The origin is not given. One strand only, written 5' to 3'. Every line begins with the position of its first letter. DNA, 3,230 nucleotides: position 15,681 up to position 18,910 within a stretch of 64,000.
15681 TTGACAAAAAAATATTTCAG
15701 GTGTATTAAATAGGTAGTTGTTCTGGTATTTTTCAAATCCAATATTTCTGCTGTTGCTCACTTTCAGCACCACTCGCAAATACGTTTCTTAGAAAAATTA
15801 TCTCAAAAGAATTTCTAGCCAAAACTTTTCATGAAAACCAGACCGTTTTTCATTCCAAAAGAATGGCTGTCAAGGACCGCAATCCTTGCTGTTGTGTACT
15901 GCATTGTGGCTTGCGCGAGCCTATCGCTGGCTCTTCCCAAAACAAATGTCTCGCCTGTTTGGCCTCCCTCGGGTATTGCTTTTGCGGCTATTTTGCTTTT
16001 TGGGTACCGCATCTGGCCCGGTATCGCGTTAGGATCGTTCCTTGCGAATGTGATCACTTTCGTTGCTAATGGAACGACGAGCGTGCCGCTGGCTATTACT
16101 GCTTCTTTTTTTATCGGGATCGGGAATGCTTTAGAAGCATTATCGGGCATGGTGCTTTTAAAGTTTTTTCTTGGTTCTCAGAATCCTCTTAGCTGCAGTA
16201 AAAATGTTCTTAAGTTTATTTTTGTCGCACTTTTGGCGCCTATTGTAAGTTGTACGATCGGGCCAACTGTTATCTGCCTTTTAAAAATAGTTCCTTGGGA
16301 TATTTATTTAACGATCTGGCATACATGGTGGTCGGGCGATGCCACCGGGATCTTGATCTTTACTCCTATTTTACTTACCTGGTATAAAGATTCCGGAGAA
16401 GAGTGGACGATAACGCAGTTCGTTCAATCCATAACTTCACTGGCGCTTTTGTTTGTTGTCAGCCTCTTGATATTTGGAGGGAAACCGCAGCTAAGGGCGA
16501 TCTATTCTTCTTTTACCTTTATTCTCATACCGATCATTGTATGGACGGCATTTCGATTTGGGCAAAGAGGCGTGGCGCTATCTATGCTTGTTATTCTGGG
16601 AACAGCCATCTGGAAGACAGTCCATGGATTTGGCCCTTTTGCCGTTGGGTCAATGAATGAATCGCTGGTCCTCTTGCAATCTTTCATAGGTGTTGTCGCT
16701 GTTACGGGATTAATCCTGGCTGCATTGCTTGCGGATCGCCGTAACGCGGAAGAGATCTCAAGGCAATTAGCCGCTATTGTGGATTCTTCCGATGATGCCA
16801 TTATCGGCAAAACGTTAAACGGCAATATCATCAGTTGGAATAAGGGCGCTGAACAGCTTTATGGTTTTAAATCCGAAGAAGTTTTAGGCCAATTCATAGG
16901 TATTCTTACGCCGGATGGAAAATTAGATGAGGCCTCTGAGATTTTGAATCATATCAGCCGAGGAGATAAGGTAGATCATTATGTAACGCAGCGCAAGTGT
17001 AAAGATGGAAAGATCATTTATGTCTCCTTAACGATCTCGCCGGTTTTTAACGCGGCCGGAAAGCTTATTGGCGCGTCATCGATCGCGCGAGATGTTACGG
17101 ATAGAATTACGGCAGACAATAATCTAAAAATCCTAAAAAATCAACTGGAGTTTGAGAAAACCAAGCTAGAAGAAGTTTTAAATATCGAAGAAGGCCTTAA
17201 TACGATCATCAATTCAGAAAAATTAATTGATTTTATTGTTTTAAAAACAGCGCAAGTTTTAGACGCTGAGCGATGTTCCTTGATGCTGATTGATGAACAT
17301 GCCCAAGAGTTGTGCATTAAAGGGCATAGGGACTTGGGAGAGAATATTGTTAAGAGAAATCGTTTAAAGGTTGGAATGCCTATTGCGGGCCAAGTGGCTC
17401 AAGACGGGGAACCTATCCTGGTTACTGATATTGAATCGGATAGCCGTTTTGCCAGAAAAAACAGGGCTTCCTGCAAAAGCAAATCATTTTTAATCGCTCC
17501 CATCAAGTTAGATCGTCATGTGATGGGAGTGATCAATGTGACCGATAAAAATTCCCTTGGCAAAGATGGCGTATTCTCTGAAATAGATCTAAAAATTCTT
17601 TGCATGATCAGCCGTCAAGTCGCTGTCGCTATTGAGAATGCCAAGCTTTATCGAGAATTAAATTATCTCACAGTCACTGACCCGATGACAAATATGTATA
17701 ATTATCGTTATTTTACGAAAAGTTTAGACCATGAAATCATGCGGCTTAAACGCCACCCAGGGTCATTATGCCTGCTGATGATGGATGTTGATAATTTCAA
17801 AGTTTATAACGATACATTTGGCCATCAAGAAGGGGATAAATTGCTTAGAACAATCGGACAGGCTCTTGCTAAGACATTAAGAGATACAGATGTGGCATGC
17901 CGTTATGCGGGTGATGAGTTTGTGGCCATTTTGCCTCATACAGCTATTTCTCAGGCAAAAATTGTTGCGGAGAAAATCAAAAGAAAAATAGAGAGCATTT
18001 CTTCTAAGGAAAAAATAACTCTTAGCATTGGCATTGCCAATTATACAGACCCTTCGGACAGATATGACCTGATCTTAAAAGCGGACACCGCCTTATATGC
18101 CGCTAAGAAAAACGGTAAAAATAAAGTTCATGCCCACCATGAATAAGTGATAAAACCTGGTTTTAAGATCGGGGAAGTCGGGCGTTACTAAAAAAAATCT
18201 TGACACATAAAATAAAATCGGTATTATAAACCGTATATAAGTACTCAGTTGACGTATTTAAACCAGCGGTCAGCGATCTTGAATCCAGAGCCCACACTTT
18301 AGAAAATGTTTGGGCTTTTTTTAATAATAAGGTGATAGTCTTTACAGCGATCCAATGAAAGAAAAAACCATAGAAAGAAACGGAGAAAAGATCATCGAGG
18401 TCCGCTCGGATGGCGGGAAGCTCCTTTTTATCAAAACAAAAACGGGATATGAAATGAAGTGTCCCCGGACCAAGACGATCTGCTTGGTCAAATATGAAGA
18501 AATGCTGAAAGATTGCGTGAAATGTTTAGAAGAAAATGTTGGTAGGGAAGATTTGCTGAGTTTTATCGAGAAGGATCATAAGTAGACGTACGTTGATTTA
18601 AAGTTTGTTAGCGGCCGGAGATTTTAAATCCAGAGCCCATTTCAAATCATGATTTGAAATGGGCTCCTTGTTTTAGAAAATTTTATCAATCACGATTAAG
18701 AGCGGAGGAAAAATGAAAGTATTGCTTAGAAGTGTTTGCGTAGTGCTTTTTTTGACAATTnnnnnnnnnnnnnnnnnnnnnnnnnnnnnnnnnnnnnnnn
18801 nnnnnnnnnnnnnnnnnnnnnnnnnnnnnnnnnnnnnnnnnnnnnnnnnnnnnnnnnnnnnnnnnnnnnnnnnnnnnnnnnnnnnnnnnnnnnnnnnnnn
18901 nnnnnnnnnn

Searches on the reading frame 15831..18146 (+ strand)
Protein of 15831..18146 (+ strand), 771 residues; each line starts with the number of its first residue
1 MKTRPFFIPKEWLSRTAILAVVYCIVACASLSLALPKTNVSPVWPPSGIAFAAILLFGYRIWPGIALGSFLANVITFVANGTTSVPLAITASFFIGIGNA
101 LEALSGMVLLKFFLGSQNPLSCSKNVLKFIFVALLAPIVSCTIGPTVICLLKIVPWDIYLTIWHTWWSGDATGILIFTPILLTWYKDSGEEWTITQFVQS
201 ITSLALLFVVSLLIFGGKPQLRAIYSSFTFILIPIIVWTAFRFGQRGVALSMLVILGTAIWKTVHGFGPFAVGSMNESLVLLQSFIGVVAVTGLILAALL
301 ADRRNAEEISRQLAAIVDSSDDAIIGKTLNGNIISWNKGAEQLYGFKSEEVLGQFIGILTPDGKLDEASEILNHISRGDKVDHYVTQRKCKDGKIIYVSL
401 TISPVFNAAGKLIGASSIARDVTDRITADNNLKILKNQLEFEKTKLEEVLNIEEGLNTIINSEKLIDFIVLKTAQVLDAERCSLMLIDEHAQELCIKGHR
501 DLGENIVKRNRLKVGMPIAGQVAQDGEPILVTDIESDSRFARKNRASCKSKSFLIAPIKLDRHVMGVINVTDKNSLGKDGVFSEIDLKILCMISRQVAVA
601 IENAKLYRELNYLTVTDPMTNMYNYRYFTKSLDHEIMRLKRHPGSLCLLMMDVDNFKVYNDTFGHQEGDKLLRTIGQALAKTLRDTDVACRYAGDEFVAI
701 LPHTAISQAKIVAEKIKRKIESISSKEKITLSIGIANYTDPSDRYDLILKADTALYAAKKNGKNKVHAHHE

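Call 89: search_protein_families(library=pfam, proteins=[window:15831-18146:+], max_evalue=0.00001)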
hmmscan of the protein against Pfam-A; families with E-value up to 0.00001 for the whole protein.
window:15831-18146:+ (771 aa): 10 families
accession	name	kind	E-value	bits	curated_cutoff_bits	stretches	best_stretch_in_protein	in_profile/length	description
PF00990.26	GGDEF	-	1.8e-44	151.8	23.8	1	615-765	2-161/161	Diguanylate cyclase, GGDEF domain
PF05231.19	MASE1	-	1.7e-42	146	29.8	1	17-303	5-298/299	MASE1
PF01590.32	GAF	-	2.4e-17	64.2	22.4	1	463-601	3-133/133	GAF domain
PF13185.12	GAF_2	-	4.6e-15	56.5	28.6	1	470-602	11-136/136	GAF domain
PF13426.13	PAS_9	-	3.7e-14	53.3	27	1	322-424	2-103/103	PAS domain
PF00989.32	PAS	-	2.5e-13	50.5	22.6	1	312-422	2-113/113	PAS fold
PF08448.16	PAS_4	-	2.6e-11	44.2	23.1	1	317-425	1-108/110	PAS fold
PF13492.12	GAF_3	-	3.2e-10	40.9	27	1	463-603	3-129/129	GAF domain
PF08447.18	PAS_3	-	1.2e-06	29.1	25.6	1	333-415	1-85/89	PAS fold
PF22335.1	Cas10-Cmr2_palm2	-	4.5e-06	27.2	27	0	647-766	3-132/133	Cas10/Cmr2, second palm domain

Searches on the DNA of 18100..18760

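Call 10: search_rna_families(source=window, start=18100, end=18760, threshold=evalue, max_evalue=10, show_alignments=3)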
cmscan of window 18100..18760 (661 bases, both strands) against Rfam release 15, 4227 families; matches with E-value up to 10: 17.
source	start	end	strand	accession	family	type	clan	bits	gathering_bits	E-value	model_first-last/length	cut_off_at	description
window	18629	18674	-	RF04346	Plastid-ccsA-ndhD-1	Cis-reg;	CL00154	25.6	48.5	0.0076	1-57/57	no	Plastid-ccsA-ndhD-1 3UTR RNA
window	18627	18666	+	RF04346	Plastid-ccsA-ndhD-1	Cis-reg;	CL00154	22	48.5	0.074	1-57/57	no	Plastid-ccsA-ndhD-1 3UTR RNA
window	18624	18676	-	RF03664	MIR6288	Gene; miRNA;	-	21.6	74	0.12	1-92/92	no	MIR6288 microRNA precursor family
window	18632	18667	+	RF04205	MIR2606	Gene; miRNA;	-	20.1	139.7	2.9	1-165/165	no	MIR2606 microRNA precursor family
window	18619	18678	-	RF00638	MIR159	Gene; miRNA;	-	18.3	74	0.13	1-196/196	no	MIR159 microRNA precursor family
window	18622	18678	+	RF04128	MIR8562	Gene; miRNA;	-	18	211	0.78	1-242/242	no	MIR8562 microRNA precursor family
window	18632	18669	-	RF04134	MIR7504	Gene; miRNA;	-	18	83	2.9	1-124/124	no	MIR7504 microRNA precursor family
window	18632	18667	-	RF04205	MIR2606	Gene; miRNA;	-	17.8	139.7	8.6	1-165/165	no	MIR2606 microRNA precursor family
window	18621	18680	+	RF00638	MIR159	Gene; miRNA;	-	17.6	74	0.19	1-196/196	no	MIR159 microRNA precursor family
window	18623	18678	+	RF00941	mir-434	Gene; miRNA;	-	17.3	100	2.4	1-81/81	no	mir-434 microRNA precursor family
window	18126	18221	+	RF02217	ZNFX1-AS1_3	Gene; lncRNA;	-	17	60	5.1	1-87/87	no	ZNFX1 antisense RNA 1 conserved region 3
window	18618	18684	+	RF03986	mir-6095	Gene; miRNA;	-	16.5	100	7.3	1-83/83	no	mir-6095 microRNA precursor family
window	18618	18682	+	RF00748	mir-433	Gene; miRNA;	-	16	70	6.1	1-93/93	no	mir-433 microRNA precursor family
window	18622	18678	-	RF03802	MIR5649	Gene; miRNA;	-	15.8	100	4.7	1-101/101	no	MIR5649 microRNA precursor family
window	18517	18556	+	RF00284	SNORD74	Gene; snRNA; snoRNA; CD-box;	CL00069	14.5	41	3.4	1-80/80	no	Small nucleolar RNA SNORD74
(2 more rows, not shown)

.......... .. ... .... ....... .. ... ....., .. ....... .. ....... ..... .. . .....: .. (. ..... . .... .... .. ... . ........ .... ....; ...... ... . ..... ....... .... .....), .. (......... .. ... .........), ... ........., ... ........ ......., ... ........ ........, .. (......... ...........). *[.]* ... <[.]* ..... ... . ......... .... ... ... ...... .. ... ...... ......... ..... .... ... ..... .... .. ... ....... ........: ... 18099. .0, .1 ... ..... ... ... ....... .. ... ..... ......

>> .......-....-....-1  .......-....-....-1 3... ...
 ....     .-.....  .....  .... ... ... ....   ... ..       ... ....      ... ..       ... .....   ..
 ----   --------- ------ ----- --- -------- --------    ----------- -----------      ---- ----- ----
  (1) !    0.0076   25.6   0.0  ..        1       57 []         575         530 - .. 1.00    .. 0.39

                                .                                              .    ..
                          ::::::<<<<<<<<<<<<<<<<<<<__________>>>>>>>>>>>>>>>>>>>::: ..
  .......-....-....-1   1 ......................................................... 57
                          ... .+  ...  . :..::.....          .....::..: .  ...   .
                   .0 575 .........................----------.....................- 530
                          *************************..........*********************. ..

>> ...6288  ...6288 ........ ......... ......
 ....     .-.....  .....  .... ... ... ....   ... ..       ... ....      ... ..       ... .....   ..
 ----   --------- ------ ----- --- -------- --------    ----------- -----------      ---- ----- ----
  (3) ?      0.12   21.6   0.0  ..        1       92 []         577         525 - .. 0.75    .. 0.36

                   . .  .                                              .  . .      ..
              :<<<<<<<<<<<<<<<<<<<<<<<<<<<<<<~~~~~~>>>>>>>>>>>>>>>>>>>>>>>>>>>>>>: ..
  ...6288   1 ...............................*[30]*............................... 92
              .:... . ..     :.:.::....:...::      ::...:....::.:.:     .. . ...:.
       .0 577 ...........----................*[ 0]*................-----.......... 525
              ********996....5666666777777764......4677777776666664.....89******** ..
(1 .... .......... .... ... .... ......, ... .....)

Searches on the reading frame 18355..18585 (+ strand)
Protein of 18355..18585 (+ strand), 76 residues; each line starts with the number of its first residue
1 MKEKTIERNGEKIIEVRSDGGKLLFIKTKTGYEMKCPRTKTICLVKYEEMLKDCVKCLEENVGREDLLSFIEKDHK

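Call 3: search_protein_families(library=pfam, proteins=[window:18355-18585:+], max_evalue=1)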
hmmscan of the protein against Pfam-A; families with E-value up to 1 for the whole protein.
window:18355-18585:+ (76 aa): 0 families

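Call 4: search_protein_families(library=ncbifam, proteins=[window:18355-18585:+], max_evalue=1)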
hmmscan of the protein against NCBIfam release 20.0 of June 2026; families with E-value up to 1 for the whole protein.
window:18355-18585:+ (76 aa): 0 families
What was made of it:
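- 18355..18585 (+): 76-aa protein with four Cys (C36, C43, C54, C57) and no family match. No Pfam or NCBIfam hit (calls 3, 4).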

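Call 97: list_cluster_members(proteins=[window:18355-18585:+, window:20561-21466:+, window:21444-21893:+])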
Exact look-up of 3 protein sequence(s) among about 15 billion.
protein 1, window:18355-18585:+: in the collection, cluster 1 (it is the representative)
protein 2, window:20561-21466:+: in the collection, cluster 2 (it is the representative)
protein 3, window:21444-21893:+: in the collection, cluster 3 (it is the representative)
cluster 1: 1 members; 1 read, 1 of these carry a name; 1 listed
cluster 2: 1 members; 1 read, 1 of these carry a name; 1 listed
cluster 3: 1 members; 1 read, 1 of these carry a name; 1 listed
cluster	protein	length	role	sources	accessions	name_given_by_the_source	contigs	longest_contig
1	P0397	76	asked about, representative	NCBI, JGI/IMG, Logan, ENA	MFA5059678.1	MAG: hypothetical protein WC676_03540 [Candidatus Omnitrophota bacterium]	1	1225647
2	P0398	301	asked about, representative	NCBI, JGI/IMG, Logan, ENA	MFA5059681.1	MAG: FAD:protein FMN transferase [Candidatus Omnitrophota bacterium]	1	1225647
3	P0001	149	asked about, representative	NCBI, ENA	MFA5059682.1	MAG: hypothetical protein WC676_03560 [Candidatus Omnitrophota bacterium]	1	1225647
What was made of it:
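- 18355..18585 (+): Annotated as a hypothetical protein by NCBI (call 97).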
